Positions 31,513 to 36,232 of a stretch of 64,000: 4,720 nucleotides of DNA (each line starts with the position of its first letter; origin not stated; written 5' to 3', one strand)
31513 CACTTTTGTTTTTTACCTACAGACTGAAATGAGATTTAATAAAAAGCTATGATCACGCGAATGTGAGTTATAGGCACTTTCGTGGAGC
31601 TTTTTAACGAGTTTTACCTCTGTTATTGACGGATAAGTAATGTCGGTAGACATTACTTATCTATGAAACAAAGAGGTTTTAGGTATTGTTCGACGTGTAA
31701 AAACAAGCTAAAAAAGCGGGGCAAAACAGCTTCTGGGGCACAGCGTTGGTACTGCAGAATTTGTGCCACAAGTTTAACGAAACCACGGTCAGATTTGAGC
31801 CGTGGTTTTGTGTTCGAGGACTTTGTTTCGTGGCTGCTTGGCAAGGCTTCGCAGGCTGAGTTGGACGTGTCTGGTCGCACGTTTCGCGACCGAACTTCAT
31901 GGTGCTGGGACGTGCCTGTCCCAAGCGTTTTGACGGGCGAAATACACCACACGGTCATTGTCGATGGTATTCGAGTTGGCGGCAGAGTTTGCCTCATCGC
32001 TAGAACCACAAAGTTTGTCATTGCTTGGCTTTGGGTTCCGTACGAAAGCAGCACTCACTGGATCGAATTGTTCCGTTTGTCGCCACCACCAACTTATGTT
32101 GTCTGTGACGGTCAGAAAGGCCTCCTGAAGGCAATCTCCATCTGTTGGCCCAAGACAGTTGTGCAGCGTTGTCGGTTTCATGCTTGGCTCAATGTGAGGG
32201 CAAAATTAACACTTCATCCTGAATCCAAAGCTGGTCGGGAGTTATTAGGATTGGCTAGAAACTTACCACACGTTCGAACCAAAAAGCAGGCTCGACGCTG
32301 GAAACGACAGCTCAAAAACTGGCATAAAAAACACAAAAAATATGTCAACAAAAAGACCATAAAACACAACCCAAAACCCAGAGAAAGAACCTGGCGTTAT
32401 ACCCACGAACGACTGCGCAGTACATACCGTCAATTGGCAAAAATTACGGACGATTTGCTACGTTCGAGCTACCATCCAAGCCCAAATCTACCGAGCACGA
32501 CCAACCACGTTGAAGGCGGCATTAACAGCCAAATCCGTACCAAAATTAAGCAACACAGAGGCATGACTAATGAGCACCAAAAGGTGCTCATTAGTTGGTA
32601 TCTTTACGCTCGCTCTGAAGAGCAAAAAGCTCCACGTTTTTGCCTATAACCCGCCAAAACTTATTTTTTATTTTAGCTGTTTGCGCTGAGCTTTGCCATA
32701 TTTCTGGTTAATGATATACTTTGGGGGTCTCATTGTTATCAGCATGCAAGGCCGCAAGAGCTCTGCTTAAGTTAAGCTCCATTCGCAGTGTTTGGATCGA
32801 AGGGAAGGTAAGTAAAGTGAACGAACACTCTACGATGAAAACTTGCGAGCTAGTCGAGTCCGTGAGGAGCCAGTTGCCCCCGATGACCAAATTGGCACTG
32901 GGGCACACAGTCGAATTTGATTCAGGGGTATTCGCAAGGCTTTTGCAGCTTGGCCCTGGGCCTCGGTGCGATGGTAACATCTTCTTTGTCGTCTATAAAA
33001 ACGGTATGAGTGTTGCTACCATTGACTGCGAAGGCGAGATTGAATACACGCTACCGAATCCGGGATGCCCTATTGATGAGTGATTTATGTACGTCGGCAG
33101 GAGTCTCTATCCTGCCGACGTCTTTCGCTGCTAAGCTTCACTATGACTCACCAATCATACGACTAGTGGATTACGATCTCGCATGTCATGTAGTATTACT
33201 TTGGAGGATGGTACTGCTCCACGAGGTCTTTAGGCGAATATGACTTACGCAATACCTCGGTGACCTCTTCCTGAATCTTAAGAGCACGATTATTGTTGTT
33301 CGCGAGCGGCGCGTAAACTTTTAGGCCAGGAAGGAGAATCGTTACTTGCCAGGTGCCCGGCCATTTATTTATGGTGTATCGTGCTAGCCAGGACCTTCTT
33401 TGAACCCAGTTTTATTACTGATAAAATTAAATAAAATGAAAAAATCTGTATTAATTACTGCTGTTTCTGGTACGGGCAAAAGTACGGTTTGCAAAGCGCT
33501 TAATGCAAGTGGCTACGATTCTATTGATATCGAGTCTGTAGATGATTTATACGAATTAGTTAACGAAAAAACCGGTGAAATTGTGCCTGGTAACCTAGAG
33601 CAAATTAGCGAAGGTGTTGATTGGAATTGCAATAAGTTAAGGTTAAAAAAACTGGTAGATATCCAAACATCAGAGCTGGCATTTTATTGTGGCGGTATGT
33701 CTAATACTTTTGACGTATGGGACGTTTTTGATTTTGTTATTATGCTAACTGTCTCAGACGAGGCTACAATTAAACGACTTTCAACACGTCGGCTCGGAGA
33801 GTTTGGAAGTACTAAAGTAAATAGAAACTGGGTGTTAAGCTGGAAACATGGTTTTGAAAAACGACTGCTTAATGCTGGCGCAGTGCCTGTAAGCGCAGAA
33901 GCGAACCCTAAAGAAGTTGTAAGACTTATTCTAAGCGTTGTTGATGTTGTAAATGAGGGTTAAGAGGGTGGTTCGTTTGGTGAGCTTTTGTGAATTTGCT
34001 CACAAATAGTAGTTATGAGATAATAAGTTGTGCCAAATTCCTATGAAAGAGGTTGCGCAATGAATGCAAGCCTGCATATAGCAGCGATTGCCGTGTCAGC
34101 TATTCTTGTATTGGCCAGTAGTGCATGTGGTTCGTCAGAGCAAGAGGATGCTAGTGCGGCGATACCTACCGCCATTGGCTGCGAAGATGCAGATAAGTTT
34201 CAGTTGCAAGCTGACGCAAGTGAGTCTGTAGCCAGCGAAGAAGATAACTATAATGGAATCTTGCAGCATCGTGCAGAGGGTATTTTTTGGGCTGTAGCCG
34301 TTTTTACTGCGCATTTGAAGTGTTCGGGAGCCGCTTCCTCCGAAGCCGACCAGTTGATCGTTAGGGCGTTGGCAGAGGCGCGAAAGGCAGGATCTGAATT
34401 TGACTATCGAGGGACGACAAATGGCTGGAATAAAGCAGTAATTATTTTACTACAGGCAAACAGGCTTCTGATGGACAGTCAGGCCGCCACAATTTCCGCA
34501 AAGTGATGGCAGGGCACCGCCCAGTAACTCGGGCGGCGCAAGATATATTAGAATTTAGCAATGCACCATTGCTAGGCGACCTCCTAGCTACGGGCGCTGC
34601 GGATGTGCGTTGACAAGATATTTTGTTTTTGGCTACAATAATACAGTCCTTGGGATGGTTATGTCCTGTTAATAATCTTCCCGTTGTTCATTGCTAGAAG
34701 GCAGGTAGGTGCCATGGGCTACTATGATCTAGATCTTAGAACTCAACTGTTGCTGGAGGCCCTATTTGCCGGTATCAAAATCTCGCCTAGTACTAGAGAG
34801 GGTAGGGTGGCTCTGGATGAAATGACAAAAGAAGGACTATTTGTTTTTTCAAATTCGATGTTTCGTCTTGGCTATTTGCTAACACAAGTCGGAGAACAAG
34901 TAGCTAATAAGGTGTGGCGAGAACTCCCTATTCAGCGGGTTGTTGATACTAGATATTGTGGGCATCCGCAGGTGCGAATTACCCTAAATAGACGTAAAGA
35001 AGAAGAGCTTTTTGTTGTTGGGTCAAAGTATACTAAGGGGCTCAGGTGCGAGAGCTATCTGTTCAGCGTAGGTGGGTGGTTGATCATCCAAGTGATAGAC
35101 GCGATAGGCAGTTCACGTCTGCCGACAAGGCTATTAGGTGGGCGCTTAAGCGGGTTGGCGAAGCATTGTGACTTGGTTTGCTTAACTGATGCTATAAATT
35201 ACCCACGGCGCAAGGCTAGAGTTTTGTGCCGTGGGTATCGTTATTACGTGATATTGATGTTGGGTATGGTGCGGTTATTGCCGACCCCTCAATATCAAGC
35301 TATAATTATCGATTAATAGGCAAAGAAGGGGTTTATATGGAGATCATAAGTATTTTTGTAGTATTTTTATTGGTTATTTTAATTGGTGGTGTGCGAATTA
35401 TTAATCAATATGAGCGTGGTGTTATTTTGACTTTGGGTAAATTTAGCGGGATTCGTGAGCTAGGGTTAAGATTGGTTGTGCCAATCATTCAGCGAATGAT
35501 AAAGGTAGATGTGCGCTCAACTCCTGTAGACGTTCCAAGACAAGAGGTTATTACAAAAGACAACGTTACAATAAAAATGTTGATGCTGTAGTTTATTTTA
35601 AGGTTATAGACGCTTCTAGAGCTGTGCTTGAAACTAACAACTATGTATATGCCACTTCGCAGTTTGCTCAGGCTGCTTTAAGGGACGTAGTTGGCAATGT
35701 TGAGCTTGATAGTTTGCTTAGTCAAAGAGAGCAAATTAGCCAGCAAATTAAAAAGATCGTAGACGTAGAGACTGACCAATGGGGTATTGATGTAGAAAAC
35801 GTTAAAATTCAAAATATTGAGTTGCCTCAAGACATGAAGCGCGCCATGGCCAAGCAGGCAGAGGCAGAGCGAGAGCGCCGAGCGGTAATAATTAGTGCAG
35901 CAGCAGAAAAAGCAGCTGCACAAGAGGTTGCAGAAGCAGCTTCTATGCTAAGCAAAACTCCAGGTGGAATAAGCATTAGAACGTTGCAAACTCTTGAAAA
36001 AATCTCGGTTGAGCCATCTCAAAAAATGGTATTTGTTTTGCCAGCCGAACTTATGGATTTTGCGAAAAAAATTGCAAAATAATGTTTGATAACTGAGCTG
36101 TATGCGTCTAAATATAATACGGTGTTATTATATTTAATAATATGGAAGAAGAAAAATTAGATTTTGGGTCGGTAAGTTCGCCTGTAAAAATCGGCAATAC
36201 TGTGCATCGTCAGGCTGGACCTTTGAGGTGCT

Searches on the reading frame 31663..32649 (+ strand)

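Call 13: search_protein_families(library=pfam, proteins=[window:31663-32649:+], max_evalue=0.0001)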
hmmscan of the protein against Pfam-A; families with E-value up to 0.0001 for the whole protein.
window:31663-32649:+ (328 aa): 2 families
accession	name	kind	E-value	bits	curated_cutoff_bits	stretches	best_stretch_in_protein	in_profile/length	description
PF00872.24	Transposase_mut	-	2.2e-06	27.2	21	1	145-192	228-275/379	Transposase, Mutator family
PF10551.15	MULE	-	4e-05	24.4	27.6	1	132-174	54-96/99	MULE transposase domain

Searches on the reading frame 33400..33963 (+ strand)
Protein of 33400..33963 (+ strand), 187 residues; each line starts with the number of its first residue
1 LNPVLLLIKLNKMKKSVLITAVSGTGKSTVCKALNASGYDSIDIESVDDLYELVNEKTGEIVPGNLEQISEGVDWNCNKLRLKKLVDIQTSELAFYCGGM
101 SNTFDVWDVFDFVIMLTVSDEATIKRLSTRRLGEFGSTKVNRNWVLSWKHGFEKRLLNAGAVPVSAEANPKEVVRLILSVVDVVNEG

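Call 79: search_protein_families(library=pfam, proteins=[window:33400-33963:+], max_evalue=0.0001)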
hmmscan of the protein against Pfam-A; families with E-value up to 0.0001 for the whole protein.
window:33400-33963:+ (187 aa): 1 family
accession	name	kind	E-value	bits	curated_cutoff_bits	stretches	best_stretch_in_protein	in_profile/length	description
PF13238.12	AAA_18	-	1.5e-08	35.6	29.4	1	17-131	1-112/128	AAA domain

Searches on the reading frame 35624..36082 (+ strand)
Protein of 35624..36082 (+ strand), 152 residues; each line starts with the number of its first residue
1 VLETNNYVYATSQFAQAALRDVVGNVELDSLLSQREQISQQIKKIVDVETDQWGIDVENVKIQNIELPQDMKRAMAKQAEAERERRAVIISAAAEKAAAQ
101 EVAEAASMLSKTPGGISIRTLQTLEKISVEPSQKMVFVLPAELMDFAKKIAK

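Call 79: search_protein_families(library=pfam, proteins=[window:35624-36082:+], max_evalue=0.0001)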
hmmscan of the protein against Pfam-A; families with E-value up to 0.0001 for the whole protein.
window:35624-36082:+ (152 aa): 2 families
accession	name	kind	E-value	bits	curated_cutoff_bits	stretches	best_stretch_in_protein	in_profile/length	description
PF01145.31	Band_7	-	4e-17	63.3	23.6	1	5-96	85-176/176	SPFH domain / Band 7 family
PF13421.11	Band_7_1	-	4.6e-08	33.4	24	1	18-80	144-208/211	SPFH domain-Band 7 family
